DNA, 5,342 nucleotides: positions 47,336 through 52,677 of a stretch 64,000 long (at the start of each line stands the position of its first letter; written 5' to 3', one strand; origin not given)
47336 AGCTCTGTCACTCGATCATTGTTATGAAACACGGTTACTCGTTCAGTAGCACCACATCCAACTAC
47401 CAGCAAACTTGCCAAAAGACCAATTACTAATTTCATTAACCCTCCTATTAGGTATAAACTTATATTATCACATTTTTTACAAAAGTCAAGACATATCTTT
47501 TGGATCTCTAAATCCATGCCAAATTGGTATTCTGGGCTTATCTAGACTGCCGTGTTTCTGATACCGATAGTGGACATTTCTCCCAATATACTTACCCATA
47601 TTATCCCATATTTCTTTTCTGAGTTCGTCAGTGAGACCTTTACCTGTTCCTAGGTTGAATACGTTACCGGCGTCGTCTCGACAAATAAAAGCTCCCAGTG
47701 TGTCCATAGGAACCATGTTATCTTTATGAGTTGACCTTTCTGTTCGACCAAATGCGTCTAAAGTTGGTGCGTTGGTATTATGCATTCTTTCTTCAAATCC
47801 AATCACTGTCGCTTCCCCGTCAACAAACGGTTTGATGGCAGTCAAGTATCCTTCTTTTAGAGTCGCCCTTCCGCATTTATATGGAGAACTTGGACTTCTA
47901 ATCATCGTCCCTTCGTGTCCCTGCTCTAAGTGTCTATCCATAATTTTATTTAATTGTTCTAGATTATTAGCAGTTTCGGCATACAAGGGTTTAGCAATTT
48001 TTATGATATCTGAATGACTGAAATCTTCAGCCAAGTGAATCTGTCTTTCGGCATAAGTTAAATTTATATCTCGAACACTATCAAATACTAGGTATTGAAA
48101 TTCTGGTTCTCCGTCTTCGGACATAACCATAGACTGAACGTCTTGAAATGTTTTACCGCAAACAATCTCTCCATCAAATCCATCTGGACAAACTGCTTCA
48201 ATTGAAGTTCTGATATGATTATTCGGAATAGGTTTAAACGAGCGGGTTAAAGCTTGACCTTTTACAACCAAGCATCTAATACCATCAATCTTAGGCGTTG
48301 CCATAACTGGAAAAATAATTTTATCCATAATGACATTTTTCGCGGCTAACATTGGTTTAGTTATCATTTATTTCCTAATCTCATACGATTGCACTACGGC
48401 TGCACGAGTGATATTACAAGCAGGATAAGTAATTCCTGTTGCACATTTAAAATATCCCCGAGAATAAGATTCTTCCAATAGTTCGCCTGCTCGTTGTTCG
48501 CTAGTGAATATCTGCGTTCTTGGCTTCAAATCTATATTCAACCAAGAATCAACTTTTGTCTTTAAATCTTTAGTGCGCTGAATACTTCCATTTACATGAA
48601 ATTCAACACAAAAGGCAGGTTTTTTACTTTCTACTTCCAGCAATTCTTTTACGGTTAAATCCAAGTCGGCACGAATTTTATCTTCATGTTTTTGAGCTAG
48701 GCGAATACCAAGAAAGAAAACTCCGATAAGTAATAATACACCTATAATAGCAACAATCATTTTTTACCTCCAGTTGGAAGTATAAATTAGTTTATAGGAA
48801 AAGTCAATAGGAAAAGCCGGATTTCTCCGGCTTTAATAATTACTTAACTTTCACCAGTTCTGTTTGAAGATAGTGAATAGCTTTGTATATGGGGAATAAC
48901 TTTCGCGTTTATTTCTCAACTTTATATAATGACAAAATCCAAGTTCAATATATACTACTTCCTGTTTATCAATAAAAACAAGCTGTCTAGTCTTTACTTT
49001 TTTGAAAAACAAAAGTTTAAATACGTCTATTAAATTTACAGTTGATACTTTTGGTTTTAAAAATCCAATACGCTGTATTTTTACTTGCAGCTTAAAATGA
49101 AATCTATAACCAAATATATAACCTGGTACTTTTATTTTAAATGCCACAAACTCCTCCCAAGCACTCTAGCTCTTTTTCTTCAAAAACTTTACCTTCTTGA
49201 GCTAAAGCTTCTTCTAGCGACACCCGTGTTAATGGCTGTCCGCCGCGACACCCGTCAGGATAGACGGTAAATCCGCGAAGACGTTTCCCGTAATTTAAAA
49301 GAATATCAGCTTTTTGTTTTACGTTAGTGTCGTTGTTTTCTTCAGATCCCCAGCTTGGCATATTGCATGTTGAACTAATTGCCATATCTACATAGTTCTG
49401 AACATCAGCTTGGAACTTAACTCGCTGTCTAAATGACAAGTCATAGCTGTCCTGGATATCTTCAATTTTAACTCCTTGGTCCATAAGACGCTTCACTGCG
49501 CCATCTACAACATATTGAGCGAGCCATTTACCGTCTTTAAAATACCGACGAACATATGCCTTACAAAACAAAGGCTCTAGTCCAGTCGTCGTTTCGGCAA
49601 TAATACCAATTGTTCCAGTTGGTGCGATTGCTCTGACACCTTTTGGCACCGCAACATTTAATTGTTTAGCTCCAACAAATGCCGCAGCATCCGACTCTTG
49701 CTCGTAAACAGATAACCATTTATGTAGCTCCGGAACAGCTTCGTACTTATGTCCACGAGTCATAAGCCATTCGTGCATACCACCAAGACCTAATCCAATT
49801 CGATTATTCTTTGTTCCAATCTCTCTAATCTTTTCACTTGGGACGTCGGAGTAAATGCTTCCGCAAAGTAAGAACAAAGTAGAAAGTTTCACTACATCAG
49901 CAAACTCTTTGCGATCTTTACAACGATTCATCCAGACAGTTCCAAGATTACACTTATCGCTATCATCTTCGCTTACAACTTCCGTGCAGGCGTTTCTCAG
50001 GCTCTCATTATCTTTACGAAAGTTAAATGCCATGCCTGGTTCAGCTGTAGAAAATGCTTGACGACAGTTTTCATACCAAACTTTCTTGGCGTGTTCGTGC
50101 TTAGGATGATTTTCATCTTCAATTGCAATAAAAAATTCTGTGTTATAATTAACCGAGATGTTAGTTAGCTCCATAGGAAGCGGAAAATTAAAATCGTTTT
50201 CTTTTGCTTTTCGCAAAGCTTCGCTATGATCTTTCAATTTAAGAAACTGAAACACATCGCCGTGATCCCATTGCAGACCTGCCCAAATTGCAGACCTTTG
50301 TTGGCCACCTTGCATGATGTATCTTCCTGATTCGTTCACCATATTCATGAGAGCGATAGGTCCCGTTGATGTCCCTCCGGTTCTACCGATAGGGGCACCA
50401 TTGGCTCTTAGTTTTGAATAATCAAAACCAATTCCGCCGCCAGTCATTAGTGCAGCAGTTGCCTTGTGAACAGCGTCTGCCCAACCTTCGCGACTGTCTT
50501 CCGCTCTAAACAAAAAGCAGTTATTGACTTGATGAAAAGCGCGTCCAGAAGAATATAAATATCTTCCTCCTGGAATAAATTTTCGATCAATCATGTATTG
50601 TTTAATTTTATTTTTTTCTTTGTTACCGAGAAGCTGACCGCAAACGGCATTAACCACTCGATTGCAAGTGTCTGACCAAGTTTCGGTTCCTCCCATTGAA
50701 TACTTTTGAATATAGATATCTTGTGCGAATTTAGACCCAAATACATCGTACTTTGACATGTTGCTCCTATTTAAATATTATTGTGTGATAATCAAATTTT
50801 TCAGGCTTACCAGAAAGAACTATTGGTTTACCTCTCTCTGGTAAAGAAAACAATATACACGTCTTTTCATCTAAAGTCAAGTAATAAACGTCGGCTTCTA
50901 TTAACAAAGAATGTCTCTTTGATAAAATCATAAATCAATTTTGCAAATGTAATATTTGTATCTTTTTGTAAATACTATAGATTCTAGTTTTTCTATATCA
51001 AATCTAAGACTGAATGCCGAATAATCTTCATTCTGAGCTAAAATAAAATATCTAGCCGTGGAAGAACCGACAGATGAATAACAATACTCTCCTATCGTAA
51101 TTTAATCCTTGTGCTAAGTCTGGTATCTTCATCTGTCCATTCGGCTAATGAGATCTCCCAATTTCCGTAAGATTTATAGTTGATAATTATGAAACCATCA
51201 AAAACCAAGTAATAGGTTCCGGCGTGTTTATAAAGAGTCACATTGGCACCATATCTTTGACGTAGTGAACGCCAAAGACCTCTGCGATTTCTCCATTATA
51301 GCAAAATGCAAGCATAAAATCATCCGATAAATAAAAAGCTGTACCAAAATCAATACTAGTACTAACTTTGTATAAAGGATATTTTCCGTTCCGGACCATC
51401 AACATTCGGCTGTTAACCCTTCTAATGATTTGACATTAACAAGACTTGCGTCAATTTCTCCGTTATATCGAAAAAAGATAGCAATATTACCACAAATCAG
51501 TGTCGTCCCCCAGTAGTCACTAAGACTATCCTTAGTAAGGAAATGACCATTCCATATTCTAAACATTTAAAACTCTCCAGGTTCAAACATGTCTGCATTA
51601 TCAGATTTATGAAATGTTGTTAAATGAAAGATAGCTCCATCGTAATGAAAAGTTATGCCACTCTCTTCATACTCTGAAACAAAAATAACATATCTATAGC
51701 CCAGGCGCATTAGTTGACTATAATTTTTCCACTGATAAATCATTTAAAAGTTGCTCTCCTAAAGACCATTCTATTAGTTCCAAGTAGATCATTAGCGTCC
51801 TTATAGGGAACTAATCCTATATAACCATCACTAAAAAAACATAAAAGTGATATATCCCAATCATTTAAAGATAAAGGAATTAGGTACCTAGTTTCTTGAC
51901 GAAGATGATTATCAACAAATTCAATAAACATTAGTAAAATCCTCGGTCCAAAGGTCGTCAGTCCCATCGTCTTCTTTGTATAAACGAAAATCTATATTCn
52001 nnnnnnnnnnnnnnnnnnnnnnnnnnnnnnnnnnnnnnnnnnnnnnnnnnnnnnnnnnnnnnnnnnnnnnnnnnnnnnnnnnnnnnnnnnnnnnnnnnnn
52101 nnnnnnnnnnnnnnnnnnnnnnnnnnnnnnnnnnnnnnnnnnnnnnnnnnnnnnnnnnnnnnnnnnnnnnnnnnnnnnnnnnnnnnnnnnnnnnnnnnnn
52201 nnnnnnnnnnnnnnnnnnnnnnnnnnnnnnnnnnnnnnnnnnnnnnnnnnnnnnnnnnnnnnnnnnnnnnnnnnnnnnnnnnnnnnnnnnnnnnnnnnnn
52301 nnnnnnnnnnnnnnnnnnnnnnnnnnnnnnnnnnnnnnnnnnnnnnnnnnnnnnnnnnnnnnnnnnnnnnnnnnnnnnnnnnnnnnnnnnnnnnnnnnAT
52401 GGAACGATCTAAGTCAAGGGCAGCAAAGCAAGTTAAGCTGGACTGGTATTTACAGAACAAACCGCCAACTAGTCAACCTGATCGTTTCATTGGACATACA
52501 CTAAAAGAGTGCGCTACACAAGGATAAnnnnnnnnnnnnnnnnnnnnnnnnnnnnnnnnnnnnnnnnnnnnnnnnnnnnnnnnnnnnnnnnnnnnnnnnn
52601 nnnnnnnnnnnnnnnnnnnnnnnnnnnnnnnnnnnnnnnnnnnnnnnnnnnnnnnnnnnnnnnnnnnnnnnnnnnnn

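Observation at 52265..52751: About 490 nt ORF-free island with an opposite-strand consensus sigma70 promoter inside the small-gene array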

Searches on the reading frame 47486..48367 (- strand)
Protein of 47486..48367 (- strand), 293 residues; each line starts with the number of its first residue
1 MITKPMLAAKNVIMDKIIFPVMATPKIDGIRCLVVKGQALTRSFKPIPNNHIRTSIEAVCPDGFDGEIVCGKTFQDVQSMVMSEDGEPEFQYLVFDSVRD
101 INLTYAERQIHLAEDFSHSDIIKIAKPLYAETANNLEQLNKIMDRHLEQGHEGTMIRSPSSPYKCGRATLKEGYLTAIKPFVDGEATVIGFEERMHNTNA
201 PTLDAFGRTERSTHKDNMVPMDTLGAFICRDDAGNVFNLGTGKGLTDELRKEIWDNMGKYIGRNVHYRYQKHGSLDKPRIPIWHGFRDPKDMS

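Call 99: search_protein_families(library=pfam, proteins=[window:47486-48367:-], max_evalue=0.001)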
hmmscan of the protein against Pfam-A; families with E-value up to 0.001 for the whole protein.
window:47486-48367:- (293 aa): 2 families
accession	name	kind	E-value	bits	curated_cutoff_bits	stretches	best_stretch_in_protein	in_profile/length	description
PF14743.12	DNA_ligase_OB_2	-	4.7e-11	43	28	1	222-287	8-66/66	DNA ligase OB-like domain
PF01068.26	DNA_ligase_A_M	-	5e-09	36.6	26.2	1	5-167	1-195/204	ATP dependent DNA ligase domain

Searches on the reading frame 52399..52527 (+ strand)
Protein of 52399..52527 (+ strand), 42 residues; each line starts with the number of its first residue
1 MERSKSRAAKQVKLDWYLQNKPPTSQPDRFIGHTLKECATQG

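Call 18: search_protein_families(library=pfam, proteins=[window:52399-52527:+], max_evalue=0.1)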
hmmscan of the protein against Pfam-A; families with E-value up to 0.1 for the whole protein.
window:52399-52527:+ (42 aa): 0 families

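Call 19: search_protein_families(library=phrogs, proteins=[window:52399-52527:+], max_evalue=0.1)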
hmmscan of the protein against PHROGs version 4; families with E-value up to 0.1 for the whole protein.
window:52399-52527:+ (42 aa): 0 families
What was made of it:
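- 52399..52527 (+): 42-aa ORF inside the RNA; judged not to be a gene. No Pfam or PHROG hit (calls 18, 19).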
